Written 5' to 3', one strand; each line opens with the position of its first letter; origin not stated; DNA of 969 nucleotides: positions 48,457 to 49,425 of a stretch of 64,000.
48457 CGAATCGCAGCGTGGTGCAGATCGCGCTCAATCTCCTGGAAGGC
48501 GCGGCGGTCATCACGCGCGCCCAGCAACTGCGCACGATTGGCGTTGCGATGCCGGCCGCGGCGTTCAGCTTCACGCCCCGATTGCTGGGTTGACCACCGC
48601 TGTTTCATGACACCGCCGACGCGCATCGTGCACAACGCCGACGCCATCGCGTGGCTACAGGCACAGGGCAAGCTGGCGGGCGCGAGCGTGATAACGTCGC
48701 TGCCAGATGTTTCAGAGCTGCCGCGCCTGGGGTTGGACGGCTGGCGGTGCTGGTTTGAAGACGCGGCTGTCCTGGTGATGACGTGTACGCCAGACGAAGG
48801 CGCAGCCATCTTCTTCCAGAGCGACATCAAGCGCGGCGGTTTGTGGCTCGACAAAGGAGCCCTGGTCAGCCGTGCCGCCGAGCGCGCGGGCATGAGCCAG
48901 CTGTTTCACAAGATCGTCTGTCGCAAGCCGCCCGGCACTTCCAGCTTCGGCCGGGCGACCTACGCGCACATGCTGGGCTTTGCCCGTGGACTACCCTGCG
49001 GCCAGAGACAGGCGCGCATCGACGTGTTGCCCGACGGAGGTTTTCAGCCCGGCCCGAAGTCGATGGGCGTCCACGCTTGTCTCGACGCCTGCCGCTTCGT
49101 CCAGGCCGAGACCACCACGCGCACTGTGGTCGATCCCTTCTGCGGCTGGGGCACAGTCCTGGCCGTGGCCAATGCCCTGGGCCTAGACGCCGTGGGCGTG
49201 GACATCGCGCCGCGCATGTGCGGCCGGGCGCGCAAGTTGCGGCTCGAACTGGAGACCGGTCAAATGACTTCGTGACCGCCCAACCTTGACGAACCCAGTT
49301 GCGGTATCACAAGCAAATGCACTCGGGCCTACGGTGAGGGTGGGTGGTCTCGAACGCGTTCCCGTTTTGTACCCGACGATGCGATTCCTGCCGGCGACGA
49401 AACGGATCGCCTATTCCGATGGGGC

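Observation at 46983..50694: PfaD-like enoyl reductase followed by two methyltransferase-like genes that each carry one half of the amino-MTase signature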

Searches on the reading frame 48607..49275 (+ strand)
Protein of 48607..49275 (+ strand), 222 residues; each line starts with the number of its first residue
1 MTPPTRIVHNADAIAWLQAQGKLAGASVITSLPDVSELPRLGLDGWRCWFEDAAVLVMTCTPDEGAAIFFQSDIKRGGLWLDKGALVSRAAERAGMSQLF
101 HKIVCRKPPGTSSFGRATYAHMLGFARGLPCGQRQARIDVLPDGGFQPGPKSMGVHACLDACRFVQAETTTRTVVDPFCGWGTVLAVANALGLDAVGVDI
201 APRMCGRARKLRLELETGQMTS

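Call 8: search_protein_families(library=pfam, proteins=[window:48607-49275:+], max_evalue=0.1)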
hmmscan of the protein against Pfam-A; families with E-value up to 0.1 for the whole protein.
window:48607-49275:+ (222 aa): 3 families
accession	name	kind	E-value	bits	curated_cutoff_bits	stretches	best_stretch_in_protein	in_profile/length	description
PF01555.25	N6_N4_Mtase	-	9.8e-06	26.1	26.7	1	173-205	184-216/221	DNA methylase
PF13649.12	Methyltransf_25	-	0.0056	17.8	27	1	174-212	1-41/97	Methyltransferase domain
PF08242.18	Methyltransf_12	-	0.051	14.7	30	1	179-213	5-41/98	Methyltransferase domain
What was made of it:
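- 48607..49275 (+): ORF2: intact 222-aa member of an uncharacterised beta-class-fold SAM methyltransferase-like family (signature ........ ... QSD ... DK ... HKIVxR ... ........). The Pfam N6_N4_Mtase hit covers only the C-terminal 33 aa and scores 26.1 bits, below the 26.7 cut-off (call 8).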

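Call 9: search_protein_families(library=ncbifam, proteins=[window:48607-49275:+], max_evalue=0.1)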
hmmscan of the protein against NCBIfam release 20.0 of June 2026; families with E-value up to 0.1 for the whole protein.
window:48607-49275:+ (222 aa): 4 families
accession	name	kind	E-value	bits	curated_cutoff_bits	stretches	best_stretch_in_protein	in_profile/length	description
TIGR01177.1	TIGR01177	hypoth_equivalog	3e-05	23.5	316.55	1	172-206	184-218/330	TIGR01177 family methyltransferase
NF045667.1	MTase_DVU1556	equivalog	0.0043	16.5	155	1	157-211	13-64/213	DVU_1556 family methyltransferase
NF050803.1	DnaMtaseCcrMCaul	equivalog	0.0056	15.6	830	1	167-209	201-244/350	adenine-specific DNA-methyltransferase CcrM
NF043040.1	corrin_prot_MT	hypoth_equivalog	0.097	12.1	180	0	169-210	40-81/216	corrinoid protein-associated methyltransferase CpaM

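Call 10: search_protein_families(library=padloc, proteins=[window:48607-49275:+], max_evalue=0.1)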
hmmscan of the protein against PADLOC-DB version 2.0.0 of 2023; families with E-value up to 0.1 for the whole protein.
window:48607-49275:+ (222 aa): 35 families (the best 25 are shown)
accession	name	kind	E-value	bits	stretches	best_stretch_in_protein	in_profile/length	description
PDLC03224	MTase_II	-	1e-05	22.6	1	166-202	89-125/481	Type II methyltransferase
PDLC03316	MTase_II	-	1.1e-05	22.7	1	172-203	335-366/390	Type II methyltransferase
PDLC03353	MTase_II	-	1.3e-05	22.9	1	172-209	210-247/260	Type II methyltransferase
PDLC03351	MTase_II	-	2.1e-05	21.9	1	173-210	149-186/348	Type II methyltransferase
PDLC04134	mad2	-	2.8e-05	21.1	1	171-210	292-331/492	mads_2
PDLC03364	MTase_II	-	3.2e-05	21.1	1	172-205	60-93/380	Type II methyltransferase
PDLC03322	MTase_II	-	0.0002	18.3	1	166-202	60-96/446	Type II methyltransferase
PDLC03339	MTase_II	-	0.0002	18.2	1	172-208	231-267/399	Type II methyltransferase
PDLC03249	MTase_II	-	0.00025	18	1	173-205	141-173/541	Type II methyltransferase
PDLC03387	MTase_II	-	0.00032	17.9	1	165-210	227-273/289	Type II methyltransferase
PDLC03360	MTase_II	-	0.00049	17.2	1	168-203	62-97/441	Type II methyltransferase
PDLC03283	MTase_II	-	0.00086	16.7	1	171-206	230-265/352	Type II methyltransferase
PDLC03299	MTase_II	-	0.00099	16.7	1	163-203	207-248/296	Type II methyltransferase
PDLC03369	MTase_II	-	0.0011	15.8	1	163-204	134-174/532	Type II methyltransferase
PDLC03216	MTase_II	-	0.0018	15.3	1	169-210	212-253/364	Type II methyltransferase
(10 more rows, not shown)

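Call 17: find_encoding_contigs(protein=window:48607-49275:+, flank=10000, max_places=6)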
Protein window:48607-49275:+ (222 aa): 23 contigs read that carry it; 6 places shown.
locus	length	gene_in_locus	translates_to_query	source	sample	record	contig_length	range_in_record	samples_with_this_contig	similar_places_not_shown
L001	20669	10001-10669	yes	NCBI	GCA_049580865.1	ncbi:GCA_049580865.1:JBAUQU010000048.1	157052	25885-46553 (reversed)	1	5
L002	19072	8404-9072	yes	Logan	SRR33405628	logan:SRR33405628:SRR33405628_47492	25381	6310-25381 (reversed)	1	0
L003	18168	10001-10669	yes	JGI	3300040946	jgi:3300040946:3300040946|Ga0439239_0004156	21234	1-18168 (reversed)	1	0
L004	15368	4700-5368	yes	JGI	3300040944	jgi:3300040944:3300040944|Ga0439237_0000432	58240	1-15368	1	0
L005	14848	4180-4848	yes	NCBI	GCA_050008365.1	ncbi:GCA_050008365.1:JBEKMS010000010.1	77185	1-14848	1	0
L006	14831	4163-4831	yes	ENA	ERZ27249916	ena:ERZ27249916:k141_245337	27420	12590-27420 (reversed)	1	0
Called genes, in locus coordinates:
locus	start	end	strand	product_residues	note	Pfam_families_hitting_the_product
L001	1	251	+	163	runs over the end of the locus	PF01451:LMWPc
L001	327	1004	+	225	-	PF02635:DsrE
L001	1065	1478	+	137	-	PF01022:HTH_5, PF12840:HTH_20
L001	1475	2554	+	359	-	PF01758:SBF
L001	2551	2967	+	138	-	PF01451:LMWPc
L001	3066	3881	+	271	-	PF13489:Methyltransf_23, PF00891:Methyltransf_2, PF01209:Ubie_methyltran (weak), PF24675:NpmA (weak), PF13649:Methyltransf_25, PF13847:Methyltransf_31, PF08241:Methyltransf_11, PF08242:Methyltransf_12, +1 more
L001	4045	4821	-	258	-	PF02463:SMC_N (weak), PF00005:ABC_tran, PF13304:AAA_21 (faint)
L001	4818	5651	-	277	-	PF00528:BPD_transp_1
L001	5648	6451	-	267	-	PF13531:SBP_bac_11, PF01547:SBP_bac_1, PF12974:Phosphonate-bd (faint)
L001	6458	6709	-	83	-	-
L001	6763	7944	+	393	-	PF01381:HTH_3, PF12844:HTH_19 (weak), PF13560:HTH_31 (faint), PF12727:PBP_like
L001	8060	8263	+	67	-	PF03459:TOBE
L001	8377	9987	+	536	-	PF03060:NMO, PF21607:FabD_helical_ins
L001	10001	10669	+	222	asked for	PF01555:N6_N4_Mtase (weak)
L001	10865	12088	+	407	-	-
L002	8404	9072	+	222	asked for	PF01555:N6_N4_Mtase (weak)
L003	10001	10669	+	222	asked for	PF01555:N6_N4_Mtase (weak)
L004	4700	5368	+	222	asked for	PF01555:N6_N4_Mtase (weak)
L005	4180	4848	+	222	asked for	PF01555:N6_N4_Mtase (weak)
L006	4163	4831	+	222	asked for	PF01555:N6_N4_Mtase (weak)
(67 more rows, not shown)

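Call 18: find_homologous_proteins(query=window:48607-49275:+, max_evalue=0.001)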
Query window:48607-49275:+ (222 aa): 4511 proteins with E <= 0.001 among 6177 candidates; the best 120 are listed.
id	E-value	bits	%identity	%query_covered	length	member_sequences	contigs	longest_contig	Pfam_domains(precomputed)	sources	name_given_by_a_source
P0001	6.4e-131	453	89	100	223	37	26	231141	PF01555.25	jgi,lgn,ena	jgi:hypothetical protein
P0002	1.7e-130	451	90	100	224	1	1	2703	PF01555.25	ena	-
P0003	7.7e-129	446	90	99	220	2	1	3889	PF01555.25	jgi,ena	-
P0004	2.9e-128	444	88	100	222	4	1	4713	PF01555.25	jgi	jgi:hypothetical protein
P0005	3.4e-128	444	91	96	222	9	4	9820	PF01555.25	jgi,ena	jgi:DNA methylase.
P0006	7.2e-127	440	89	98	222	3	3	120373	PF01555.25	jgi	jgi:hypothetical protein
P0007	7.7e-127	440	91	95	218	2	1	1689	PF01555.25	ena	-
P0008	1.9e-126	438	90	95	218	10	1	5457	PF01555.25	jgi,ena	-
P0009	4.4e-126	437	90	95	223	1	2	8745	-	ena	-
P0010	8.9e-126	436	89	95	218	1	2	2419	PF01555.25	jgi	jgi:hypothetical protein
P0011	1.3e-125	435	87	100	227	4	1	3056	PF01555.25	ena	-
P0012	3.8e-125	434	86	99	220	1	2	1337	PF01555.25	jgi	jgi:hypothetical protein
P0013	8.4e-125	433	88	97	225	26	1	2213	PF01555.25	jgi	jgi:hypothetical protein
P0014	2.4e-124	431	87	97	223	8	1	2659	PF01555.25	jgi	jgi:hypothetical protein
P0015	3.2e-124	431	87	99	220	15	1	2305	PF01555.25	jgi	jgi:hypothetical protein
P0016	2.5e-123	428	85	100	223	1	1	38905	PF01555.25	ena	-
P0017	8.2e-122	423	88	96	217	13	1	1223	PF01555.25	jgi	jgi:hypothetical protein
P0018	8.1e-121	420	86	96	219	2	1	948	PF01555.25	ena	-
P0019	1.1e-120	419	86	97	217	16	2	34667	PF01555.25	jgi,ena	jgi:hypothetical protein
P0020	1.1e-120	419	86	95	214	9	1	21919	PF01555.25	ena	-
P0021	5.4e-120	417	86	95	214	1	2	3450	PF01555.25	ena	-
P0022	1.5e-119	416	86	95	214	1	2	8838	PF01555.25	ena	-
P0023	2.7e-119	415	86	95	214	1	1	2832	PF01555.25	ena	-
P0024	5.0e-119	414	85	95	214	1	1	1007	PF01555.25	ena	-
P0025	6.7e-119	414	85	95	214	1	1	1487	PF01555.25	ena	-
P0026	7.0e-119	414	85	95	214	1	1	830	PF01555.25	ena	-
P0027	8.8e-119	413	85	95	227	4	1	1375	PF01555.25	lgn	-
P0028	1.3e-118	413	85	95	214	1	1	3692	PF01555.25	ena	-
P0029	1.4e-118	412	83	99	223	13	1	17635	PF01555.25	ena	-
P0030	1.6e-118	412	85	95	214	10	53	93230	PF01555.25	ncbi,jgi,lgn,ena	jgi:hypothetical protein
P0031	3.3e-118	411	86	96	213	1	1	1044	PF01555.25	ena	-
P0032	7.5e-118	410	84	95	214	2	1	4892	PF01555.25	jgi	jgi:hypothetical protein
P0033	1.4e-117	409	85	95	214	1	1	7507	PF01555.25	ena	-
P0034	2.4e-117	408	85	95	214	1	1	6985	PF01555.25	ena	-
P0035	1.8e-116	406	85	96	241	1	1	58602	PF01555.25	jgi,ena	-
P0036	2.7e-116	405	84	95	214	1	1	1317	PF01555.25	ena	-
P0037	5.0e-116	404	84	95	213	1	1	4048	PF01555.25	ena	-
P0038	3.9e-114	398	84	96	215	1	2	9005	PF01555.25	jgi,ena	-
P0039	6.1e-113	394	81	96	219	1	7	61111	PF01555.25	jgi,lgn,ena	jgi:hypothetical protein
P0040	2.0e-111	389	81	97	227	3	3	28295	PF01555.25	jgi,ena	jgi:hypothetical protein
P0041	4.2e-106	372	77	97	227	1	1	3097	PF01555.25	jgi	jgi:hypothetical protein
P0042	5.5e-106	371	76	97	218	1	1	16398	PF01555.25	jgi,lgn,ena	-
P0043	5.2e-104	365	76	96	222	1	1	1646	PF01555.25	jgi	jgi:hypothetical protein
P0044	2.5e-103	363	74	97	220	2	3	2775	PF01555.25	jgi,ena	jgi:hypothetical protein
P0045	3.5e-102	359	73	96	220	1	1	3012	PF01555.25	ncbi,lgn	-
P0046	6.3e-102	358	74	97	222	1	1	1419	PF01555.25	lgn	-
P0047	6.9e-102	358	74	97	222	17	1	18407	PF01555.25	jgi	jgi:hypothetical protein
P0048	6.9e-102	358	73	97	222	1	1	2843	PF01555.25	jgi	jgi:hypothetical protein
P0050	1.4e-101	357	74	95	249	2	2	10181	PF01555.25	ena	-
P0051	1.5e-101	357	72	97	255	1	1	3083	PF01555.25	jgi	jgi:hypothetical protein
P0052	1.9e-101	356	74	95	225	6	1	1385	PF01555.25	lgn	-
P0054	2.0e-101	356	73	97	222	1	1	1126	PF01555.25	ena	-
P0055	2.1e-101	356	73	95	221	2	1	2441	PF01555.25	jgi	-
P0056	2.5e-101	356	74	97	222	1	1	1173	PF01555.25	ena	-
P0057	3.4e-101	356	72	96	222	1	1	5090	PF01555.25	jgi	jgi:hypothetical protein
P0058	4.1e-101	355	72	96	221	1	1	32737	PF01555.25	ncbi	-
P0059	5.8e-101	355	73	97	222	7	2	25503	PF01555.25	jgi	jgi:hypothetical protein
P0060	7.5e-101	355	72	97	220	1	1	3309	PF01555.25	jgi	jgi:hypothetical protein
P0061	7.6e-101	354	73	95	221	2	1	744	PF01555.25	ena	-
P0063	8.4e-101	354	73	97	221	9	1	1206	PF01555.25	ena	-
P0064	8.7e-101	354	73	97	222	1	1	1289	PF01555.25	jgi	-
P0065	1.5e-100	353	72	98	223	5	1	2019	PF01555.25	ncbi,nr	ncbi:MAG TPA: SAM-dependent methyltransferase [Polyangia bacterium]|nr:SAM-dependent methyltransfera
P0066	2.1e-100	353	74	96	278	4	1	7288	PF01555.25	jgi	jgi:hypothetical protein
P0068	2.9e-100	353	72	96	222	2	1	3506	PF01555.25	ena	-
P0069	3.4e-100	352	73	97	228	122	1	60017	PF01555.25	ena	-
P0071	4.0e-100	352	72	97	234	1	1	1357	PF01555.25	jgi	jgi:hypothetical protein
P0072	4.1e-100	352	73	95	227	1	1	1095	PF01555.25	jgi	-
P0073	4.3e-100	352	71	97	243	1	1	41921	PF01555.25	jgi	jgi:hypothetical protein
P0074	5.6e-100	352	73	95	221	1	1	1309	PF01555.25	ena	-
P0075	5.8e-100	352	73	97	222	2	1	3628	PF01555.25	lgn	-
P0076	6.3e-100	351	73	95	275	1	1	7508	PF01555.25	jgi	jgi:hypothetical protein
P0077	7.1e-100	351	72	96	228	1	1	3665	PF01555.25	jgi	jgi:hypothetical protein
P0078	8.8e-100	351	70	100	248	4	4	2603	PF01555.25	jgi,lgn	jgi:hypothetical protein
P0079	9.7e-100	351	72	95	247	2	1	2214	PF01555.25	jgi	jgi:hypothetical protein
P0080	9.9e-100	351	72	96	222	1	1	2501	PF01555.25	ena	-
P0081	1.0e-99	351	73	95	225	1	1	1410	PF01555.25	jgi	jgi:hypothetical protein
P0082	1.0e-99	351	73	95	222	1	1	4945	PF01555.25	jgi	jgi:hypothetical protein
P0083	1.1e-99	351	72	97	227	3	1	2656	PF01555.25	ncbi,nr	ncbi:MAG TPA: DNA methyltransferase [Polyangia bacterium]|nr:DNA methyltransferase [Polyangia bacter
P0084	1.3e-99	350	74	94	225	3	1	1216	PF01555.25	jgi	jgi:hypothetical protein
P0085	1.4e-99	350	73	97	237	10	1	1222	PF01555.25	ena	-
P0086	2.1e-99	350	74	96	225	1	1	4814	PF01555.25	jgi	jgi:hypothetical protein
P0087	2.2e-99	350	72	98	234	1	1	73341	PF01555.25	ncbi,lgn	-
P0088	2.6e-99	349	73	95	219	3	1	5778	PF01555.25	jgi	jgi:hypothetical protein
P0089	3.5e-99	349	72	95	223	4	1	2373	PF01555.25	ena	-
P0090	3.7e-99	349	70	95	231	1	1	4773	PF01555.25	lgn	-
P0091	3.9e-99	349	71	96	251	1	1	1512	PF01555.25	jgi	jgi:hypothetical protein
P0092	5.1e-99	349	71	96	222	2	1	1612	PF01555.25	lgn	-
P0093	5.2e-99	349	71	97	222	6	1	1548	PF01555.25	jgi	jgi:hypothetical protein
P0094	5.4e-99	348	72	95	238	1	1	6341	PF01555.25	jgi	jgi:hypothetical protein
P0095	5.6e-99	348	73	95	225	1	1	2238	PF01555.25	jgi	jgi:hypothetical protein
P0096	6.0e-99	348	71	96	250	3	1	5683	PF01555.25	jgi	jgi:SAM-dependent methyltransferase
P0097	6.4e-99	348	72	95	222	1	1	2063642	PF01555.25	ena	-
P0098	6.6e-99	348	71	96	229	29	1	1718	PF01555.25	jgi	jgi:hypothetical protein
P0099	7.0e-99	348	72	96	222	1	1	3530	PF01555.25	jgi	jgi:hypothetical protein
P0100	8.5e-99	348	71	97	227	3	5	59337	PF01555.25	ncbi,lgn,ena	-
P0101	9.4e-99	348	71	96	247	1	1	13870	PF01555.25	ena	-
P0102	1.1e-98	347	72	97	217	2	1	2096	PF01555.25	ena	-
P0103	1.1e-98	347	73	95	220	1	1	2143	PF01555.25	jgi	jgi:hypothetical protein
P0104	1.3e-98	347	72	95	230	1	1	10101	PF01555.25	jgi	jgi:hypothetical protein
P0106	1.8e-98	347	72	95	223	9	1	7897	PF01555.25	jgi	-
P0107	1.8e-98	347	72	95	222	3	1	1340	PF01555.25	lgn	-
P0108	1.8e-98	347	73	94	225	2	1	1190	PF01555.25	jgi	jgi:hypothetical protein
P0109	2.3e-98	346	69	98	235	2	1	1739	PF01555.25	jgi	jgi:hypothetical protein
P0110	2.4e-98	346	72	97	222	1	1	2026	PF01555.25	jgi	-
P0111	3.0e-98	346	72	95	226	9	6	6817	PF01555.25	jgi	jgi:hypothetical protein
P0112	3.2e-98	346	72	96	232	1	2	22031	PF01555.25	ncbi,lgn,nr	ncbi:MAG TPA: SAM-dependent methyltransferase [Polyangia bacterium]|nr:SAM-dependent methyltransfera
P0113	3.4e-98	346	70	97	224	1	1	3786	PF01555.25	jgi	jgi:hypothetical protein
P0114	3.6e-98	346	72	95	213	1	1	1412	PF01555.25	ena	-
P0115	4.0e-98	346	71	95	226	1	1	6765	PF01555.25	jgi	jgi:hypothetical protein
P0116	4.2e-98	346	71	94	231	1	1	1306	PF01555.25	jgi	jgi:hypothetical protein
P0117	4.7e-98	345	73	93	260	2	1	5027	PF01555.25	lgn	-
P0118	4.7e-98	345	70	97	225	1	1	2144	PF01555.25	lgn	-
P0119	5.0e-98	345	85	80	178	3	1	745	PF01555.25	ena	-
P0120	5.5e-98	345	72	95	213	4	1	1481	PF01555.25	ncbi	-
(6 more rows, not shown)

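Call 19: find_encoding_contigs(protein=P0097, flank=8000, max_places=2)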
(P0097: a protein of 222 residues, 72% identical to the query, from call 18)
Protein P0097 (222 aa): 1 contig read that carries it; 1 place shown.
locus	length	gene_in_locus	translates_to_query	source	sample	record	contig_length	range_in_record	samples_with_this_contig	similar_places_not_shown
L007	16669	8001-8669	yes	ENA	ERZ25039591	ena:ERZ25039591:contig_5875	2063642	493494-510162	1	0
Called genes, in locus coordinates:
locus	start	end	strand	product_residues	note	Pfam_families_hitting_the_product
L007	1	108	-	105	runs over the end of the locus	-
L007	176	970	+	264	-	-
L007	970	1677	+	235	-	-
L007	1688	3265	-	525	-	PF10503:Esterase_PHB (weak), PF00326:Peptidase_S9 (weak)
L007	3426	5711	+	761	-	PF03190:Thioredox_DsbH, PF13899:Thioredoxin_7, PF13098:Thioredoxin_2 (faint)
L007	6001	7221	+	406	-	-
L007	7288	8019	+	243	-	-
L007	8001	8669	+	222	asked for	PF01555:N6_N4_Mtase (weak)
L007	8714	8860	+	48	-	-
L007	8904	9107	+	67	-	-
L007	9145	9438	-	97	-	PF01192:RNA_pol_Rpb6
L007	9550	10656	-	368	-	PF12773:DZR (weak), PF13240:Zn_Ribbon_1, PF00211:Guanylate_cyc, PF13191:AAA_16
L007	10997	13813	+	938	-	PF13415:Beta-prop_FBX42, PF24681:Kelch_KLHDC2_KLHL20_DRC7, PF13418:Beta-prop_TYW4 (weak), PF24981:Beta-prop_ATRN-LZTR1, PF13415:Beta-prop_FBX42 (weak), PF13418:Beta-prop_TYW4 (weak), PF24681:Kelch_KLHDC2_KLHL20_DRC7, PF13418:Beta-prop_TYW4 (weak), +5 more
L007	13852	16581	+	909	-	-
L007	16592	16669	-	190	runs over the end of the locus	-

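Call 20: find_encoding_contigs(protein=P0087, flank=8000, max_places=2)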
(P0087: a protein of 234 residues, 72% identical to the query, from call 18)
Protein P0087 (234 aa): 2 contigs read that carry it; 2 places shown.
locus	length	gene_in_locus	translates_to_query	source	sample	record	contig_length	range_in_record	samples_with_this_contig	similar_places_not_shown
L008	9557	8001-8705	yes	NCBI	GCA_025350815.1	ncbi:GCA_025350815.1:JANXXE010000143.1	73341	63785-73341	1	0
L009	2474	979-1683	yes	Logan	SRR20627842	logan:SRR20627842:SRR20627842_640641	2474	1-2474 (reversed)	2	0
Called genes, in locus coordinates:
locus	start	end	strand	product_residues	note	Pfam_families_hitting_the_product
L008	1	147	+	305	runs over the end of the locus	PF02678:Pirin, PF07883:Cupin_2 (faint), PF05726:Pirin_C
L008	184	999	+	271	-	-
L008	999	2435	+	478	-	-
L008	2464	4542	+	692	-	PF13646:HEAT_2 (weak)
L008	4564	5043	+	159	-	PF00254:FKBP_C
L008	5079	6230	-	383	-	PF01408:GFO_IDH_MocA, PF03447:NAD_binding_3, PF22725:GFO_IDH_MocA_C3, PF02894:GFO_IDH_MocA_C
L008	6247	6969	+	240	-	-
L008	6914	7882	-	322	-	-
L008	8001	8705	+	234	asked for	PF01555:N6_N4_Mtase (weak)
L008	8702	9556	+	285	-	?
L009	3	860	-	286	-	?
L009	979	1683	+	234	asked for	PF01555:N6_N4_Mtase (weak)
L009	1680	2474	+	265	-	?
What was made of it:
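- In L008 the two genes overlap by 4 nt (call 20).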

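Call 21: find_encoding_contigs(protein=P0039, flank=8000, max_places=2)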
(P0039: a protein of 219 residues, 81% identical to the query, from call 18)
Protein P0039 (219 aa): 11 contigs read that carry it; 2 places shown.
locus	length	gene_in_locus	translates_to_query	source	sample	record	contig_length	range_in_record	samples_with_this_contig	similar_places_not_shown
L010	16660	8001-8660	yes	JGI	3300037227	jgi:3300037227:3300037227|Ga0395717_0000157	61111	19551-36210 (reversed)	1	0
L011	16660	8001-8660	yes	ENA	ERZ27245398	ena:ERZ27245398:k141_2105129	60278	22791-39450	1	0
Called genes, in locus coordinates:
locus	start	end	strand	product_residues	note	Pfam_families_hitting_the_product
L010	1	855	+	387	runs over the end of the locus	PF12844:HTH_19 (weak), PF13443:HTH_26 (weak), PF13560:HTH_31, PF01381:HTH_3, PF13531:SBP_bac_11 (faint), PF12727:PBP_like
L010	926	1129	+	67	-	PF03459:TOBE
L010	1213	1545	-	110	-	-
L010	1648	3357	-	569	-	-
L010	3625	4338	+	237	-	-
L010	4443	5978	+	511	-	-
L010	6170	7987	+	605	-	PF03060:NMO (faint), PF21607:FabD_helical_ins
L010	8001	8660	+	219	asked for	PF01555:N6_N4_Mtase (weak)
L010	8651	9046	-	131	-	PF01850:PIN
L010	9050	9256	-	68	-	PF09957:VapB_antitoxin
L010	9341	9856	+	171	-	PF09413:DUF2007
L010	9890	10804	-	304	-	PF00892:EamA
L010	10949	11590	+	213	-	-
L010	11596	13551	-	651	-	PF00515:TPR_1 (weak), PF07719:TPR_2, PF13176:TPR_7 (faint), PF13181:TPR_8 (weak), PF13374:TPR_10 (faint), PF13424:TPR_12, PF13414:TPR_11 (weak), PF14559:TPR_19 (weak), +4 more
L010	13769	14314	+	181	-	-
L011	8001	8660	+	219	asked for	PF01555:N6_N4_Mtase (weak)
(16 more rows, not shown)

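Call 52: search_protein_families(library=padloc, proteins=[L017:10704-11582:-, L017:11718-12512:-, L017:16932-17954:+], max_evalue=0.001)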
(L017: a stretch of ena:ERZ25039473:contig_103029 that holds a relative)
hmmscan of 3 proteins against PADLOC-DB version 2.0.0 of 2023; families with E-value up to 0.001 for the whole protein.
L017:10704-11582:- (292 aa): 0 families

L017:11718-12512:- (264 aa): 9 families
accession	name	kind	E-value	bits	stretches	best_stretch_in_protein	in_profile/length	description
PDLC04607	PDC-M38A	-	1.9e-09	34.4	1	3-102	67-168/715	-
PDLC03999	PD-Lambda-5_A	-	6.4e-07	26.4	1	5-42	52-89/493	-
PDLC04009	PD-Lambda-5_A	-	6.6e-06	23.1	1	13-43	58-90/488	-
PDLC04007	PD-Lambda-5_A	-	1.4e-05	22.4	1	15-44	59-88/454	-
PDLC03998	PD-Lambda-5_A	-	3.7e-05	20.7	1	5-44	50-91/466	-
PDLC03997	PD-Lambda-5_A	-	0.00032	17.6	1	1-39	46-83/491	-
PDLC03995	PD-Lambda-5_A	-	0.00045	17.4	1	3-42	61-100/503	-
PDLC04013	PD-Lambda-5_A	-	0.00047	17.5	1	16-39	63-86/440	-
PDLC04017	PD-Lambda-5_A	-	0.00074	16.4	0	6-40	59-92/473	-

L017:16932-17954:+ (340 aa): 0 families
